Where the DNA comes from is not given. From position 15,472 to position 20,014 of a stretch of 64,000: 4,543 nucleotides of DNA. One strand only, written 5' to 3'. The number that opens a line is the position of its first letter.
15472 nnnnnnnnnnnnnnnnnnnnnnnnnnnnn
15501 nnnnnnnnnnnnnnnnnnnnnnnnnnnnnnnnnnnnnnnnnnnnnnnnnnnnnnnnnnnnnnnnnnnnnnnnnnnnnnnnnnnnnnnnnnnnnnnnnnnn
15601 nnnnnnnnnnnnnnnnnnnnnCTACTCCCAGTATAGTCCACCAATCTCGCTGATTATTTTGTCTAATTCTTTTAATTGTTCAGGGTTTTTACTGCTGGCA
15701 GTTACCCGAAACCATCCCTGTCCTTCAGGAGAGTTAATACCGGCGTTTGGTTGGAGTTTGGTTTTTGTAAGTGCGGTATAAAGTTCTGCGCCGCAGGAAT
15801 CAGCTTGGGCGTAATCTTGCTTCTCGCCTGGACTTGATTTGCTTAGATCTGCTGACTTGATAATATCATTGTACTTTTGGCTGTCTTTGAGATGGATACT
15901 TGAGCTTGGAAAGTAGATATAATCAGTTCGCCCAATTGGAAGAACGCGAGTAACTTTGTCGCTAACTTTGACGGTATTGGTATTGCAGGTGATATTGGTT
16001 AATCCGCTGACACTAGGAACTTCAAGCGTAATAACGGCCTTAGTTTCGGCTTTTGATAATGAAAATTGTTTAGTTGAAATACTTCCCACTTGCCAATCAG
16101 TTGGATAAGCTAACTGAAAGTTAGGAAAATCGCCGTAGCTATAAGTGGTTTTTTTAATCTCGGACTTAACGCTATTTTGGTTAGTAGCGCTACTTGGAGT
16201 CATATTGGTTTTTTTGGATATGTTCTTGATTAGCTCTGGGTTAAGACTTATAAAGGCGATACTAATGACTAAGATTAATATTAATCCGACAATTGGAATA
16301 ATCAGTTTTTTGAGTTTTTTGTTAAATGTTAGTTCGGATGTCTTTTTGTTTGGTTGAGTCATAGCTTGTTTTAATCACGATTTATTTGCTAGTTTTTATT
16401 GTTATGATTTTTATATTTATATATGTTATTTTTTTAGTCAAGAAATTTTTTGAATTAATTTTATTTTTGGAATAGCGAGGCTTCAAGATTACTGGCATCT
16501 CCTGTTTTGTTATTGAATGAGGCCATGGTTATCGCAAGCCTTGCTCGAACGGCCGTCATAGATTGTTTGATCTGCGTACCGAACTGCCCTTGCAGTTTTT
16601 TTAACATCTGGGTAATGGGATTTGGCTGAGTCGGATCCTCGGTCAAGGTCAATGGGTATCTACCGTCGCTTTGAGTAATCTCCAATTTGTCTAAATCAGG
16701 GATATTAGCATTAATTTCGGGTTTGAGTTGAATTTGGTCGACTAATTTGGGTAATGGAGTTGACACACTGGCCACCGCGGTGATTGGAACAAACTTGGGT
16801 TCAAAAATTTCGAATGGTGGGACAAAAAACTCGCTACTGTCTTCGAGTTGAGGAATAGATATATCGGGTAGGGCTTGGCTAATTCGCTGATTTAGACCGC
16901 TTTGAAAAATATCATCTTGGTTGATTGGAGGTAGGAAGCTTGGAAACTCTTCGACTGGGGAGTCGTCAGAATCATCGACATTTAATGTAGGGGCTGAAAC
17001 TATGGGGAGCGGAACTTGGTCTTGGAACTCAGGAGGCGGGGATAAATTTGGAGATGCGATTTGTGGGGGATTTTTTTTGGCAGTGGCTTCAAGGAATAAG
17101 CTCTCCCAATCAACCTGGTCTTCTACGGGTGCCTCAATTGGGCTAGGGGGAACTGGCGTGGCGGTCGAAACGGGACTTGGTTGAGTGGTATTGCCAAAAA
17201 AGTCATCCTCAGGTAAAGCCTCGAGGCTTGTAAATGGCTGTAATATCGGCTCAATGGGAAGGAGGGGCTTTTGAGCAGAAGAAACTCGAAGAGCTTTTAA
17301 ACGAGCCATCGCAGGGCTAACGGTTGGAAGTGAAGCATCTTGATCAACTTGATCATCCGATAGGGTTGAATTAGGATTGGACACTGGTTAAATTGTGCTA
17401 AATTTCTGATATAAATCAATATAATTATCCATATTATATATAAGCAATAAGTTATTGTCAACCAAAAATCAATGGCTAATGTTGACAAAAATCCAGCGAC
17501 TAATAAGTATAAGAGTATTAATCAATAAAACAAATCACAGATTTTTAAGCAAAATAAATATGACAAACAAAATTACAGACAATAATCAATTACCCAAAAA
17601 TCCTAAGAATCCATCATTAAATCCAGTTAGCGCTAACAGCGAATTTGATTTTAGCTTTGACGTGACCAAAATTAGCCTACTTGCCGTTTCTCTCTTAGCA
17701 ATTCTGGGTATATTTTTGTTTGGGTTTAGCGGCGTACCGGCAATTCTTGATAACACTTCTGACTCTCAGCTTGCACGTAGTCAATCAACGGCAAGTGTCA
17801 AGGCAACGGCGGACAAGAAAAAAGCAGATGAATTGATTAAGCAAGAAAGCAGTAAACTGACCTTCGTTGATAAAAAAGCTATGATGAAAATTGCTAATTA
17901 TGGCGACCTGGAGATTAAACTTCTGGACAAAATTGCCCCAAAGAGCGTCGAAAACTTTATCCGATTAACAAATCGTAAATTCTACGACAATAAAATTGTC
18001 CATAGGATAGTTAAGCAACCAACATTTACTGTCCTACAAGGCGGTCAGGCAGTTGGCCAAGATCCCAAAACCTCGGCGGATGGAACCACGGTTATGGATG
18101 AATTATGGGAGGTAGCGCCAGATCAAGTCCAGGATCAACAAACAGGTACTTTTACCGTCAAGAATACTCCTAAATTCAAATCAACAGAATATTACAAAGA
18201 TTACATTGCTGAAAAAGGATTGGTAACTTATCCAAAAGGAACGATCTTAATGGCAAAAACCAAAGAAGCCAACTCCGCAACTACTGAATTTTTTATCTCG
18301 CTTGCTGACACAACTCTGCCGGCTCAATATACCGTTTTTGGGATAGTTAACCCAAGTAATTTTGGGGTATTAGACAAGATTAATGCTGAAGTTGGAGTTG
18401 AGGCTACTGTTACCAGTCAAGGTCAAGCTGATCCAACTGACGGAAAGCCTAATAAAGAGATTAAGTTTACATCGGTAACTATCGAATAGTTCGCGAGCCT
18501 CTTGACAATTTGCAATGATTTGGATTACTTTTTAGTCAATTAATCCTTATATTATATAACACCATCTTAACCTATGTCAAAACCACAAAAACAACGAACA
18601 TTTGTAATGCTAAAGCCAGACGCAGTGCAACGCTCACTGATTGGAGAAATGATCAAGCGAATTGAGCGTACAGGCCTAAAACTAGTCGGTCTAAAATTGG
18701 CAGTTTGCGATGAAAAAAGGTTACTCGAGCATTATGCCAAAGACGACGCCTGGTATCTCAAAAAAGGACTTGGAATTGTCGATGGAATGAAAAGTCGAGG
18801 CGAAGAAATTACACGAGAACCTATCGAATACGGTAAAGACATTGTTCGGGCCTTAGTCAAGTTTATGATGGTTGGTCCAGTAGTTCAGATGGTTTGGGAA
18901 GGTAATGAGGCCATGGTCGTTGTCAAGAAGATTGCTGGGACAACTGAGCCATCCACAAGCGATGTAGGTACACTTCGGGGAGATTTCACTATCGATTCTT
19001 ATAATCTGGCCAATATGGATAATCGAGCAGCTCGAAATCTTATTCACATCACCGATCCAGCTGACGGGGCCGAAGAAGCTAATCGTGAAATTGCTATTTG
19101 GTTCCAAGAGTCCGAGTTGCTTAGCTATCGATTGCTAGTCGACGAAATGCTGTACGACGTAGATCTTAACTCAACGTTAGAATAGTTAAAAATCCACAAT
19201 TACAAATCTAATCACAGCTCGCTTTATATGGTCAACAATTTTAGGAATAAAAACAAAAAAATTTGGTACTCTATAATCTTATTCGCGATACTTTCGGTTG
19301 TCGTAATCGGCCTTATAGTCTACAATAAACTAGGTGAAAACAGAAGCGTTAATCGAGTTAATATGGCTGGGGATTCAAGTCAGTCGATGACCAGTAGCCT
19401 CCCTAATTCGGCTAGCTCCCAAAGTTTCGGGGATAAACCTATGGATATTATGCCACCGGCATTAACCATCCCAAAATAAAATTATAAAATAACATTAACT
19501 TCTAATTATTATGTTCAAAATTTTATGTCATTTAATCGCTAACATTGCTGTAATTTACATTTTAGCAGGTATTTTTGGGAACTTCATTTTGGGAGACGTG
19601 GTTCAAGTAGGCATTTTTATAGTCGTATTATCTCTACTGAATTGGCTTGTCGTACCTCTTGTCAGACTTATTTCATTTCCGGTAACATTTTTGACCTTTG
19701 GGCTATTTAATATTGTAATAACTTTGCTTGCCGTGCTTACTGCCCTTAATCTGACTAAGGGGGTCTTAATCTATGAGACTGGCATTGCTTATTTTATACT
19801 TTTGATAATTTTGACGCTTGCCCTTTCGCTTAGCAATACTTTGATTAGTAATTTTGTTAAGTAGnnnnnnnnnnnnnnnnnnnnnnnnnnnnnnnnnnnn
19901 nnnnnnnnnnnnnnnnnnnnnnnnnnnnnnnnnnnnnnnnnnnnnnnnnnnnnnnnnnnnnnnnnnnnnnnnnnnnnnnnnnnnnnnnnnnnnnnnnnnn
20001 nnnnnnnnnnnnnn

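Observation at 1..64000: Exceptional density of truncated or catalytically degenerate copies of core information-processing genes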

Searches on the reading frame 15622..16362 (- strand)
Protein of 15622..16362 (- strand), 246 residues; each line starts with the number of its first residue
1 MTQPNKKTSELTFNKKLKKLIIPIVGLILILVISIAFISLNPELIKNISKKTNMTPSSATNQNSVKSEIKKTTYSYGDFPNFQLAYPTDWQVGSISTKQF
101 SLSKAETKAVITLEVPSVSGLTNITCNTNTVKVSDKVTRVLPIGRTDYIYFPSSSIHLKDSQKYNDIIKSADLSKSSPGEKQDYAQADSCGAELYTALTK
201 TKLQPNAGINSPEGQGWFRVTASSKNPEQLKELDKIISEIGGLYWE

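Call 6: search_protein_families(library=pfam, proteins=[window:15622-16362:-], max_evalue=0.001)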
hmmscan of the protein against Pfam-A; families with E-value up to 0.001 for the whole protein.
window:15622-16362:- (246 aa): 0 families

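Call 90: search_protein_families(library=pfam, proteins=[window:15622-16362:-], max_evalue=0.01)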
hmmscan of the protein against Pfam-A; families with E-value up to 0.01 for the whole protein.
window:15622-16362:- (246 aa): 1 family
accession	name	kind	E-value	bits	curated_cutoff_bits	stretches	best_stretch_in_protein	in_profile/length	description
PF18933.6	PsbP_2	-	0.0034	17.9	27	1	29-114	2-91/184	PsbP-like protein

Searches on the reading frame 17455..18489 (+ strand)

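Call 6: search_protein_families(library=pfam, proteins=[window:17455-18489:+], max_evalue=0.001)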
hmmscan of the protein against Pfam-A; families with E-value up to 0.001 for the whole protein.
window:17455-18489:+ (344 aa): 1 family
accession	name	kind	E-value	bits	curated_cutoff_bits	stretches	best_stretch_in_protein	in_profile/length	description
PF00160.26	Pro_isomerase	-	5e-25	89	21.7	1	144-339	4-155/159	Cyclophilin type peptidyl-prolyl cis-trans isomerase/CLD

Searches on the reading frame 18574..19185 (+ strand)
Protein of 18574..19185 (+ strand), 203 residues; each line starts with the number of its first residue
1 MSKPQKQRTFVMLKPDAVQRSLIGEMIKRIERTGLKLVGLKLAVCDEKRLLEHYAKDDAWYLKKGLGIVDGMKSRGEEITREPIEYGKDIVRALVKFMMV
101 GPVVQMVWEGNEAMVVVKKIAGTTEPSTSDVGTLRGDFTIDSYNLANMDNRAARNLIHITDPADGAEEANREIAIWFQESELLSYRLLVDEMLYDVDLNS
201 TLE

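Call 6: search_protein_families(library=pfam, proteins=[window:18574-19185:+], max_evalue=0.001)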
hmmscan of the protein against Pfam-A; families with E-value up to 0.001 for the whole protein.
window:18574-19185:+ (203 aa): 1 family
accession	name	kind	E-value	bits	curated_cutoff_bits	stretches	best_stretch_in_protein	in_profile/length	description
PF00334.24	NDK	-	3.8e-34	117.9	27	2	87-181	53-134/135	Nucleoside diphosphate kinase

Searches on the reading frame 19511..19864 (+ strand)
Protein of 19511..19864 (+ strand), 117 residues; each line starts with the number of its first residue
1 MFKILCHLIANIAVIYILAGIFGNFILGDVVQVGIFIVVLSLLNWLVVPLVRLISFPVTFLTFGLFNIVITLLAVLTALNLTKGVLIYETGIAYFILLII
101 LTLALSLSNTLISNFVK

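Call 6: search_protein_families(library=pfam, proteins=[window:19511-19864:+], max_evalue=0.001)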
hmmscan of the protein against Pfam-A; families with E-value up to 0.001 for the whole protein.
window:19511-19864:+ (117 aa): 1 family
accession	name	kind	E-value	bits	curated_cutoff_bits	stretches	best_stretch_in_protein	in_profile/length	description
PF04020.18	Phage_holin_4_2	-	2.3e-10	41.5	28.8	1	3-107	2-101/105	Mycobacterial 4 TMS phage holin, superfamily IV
